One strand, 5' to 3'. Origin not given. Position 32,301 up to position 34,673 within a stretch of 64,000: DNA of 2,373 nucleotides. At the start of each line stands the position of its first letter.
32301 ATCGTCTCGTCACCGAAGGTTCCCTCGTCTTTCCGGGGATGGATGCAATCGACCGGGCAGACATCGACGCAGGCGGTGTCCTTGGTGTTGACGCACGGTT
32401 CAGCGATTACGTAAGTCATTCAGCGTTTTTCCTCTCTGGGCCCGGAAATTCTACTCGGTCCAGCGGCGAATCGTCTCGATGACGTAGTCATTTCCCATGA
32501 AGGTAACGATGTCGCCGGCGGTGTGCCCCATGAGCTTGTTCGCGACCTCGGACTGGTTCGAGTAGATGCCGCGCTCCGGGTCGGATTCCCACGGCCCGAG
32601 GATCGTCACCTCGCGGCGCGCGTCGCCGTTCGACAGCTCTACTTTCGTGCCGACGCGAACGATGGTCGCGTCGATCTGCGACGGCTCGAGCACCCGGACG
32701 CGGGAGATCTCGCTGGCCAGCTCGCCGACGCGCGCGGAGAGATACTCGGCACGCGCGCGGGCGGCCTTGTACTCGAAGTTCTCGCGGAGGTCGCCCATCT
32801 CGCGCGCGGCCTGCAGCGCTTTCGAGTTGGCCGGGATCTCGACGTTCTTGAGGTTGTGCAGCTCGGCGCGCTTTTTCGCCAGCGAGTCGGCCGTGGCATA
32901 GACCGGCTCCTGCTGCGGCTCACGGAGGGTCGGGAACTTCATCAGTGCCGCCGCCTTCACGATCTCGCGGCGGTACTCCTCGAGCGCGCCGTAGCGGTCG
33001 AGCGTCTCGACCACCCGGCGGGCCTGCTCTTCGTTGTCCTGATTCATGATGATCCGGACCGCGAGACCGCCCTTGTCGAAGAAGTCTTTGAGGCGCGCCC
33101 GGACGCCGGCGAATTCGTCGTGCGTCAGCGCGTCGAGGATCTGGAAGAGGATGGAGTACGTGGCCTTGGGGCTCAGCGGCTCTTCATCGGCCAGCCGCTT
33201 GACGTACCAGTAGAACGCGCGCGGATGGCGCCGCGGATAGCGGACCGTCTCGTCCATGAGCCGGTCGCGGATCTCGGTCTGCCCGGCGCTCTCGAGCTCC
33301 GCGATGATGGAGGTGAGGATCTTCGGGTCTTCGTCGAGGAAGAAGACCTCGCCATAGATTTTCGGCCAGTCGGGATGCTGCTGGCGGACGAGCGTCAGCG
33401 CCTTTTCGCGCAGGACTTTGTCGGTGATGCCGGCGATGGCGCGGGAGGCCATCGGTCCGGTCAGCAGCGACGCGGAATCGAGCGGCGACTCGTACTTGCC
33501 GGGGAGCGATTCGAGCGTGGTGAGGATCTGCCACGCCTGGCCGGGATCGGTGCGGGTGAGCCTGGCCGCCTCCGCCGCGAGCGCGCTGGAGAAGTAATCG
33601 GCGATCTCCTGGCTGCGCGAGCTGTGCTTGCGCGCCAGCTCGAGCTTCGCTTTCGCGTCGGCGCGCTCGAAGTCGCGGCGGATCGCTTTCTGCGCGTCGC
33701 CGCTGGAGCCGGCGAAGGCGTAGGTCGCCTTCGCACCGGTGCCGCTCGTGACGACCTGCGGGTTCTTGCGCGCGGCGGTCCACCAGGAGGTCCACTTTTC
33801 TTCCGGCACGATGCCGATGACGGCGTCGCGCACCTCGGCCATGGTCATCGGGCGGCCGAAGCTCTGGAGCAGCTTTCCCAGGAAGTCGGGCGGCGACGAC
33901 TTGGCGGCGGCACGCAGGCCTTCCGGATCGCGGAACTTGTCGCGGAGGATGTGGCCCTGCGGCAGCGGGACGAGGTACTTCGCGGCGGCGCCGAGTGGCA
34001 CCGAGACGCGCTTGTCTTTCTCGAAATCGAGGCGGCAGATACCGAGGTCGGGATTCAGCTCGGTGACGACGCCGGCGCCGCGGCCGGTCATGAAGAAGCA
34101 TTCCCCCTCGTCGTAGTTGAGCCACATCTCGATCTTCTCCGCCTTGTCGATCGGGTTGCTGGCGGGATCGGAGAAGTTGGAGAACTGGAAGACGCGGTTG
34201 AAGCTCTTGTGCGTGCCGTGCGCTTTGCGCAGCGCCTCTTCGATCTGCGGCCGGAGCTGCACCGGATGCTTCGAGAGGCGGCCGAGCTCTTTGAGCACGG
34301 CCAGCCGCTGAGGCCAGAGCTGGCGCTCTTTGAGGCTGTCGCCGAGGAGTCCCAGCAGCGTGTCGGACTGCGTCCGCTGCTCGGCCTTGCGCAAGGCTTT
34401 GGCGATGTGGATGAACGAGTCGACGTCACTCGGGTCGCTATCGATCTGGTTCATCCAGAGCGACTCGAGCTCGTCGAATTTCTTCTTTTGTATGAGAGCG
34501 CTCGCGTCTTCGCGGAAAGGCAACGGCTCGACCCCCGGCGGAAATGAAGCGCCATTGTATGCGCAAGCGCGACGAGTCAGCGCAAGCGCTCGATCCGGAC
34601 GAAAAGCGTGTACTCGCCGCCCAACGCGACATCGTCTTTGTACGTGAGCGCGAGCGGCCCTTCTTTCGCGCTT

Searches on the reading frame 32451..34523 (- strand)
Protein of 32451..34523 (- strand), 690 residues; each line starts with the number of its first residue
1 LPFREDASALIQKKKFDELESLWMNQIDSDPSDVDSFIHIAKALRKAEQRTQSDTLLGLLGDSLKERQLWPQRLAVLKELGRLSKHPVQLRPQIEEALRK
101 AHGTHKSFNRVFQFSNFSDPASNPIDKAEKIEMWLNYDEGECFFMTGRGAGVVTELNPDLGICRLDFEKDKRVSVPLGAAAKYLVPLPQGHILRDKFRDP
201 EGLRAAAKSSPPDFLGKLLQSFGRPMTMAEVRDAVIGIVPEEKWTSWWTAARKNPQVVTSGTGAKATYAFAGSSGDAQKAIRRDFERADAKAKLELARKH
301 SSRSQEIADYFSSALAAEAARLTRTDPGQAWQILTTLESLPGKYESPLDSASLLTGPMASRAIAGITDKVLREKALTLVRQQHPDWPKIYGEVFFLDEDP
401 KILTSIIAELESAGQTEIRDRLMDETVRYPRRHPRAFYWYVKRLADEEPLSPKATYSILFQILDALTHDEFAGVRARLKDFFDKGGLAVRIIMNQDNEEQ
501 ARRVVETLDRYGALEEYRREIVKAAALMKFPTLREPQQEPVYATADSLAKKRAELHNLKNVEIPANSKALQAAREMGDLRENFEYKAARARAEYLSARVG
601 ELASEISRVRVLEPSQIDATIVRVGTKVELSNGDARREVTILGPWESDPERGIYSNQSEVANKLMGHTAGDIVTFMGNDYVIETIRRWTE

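Call 12: search_protein_families(library=pfam, proteins=[window:32451-34523:-])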
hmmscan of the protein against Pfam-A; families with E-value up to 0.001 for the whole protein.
window:32451-34523:- (690 aa): 2 families
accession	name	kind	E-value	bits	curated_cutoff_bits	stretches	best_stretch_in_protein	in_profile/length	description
PF03449.20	GreA_GreB_N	-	2.2e-17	63.4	24.5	1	542-611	2-71/71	Transcription elongation factor, N-terminal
PF01272.25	GreA_GreB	-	2e-12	47.4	26.9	1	620-676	4-62/77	Transcription elongation factor, GreA/GreB, C-term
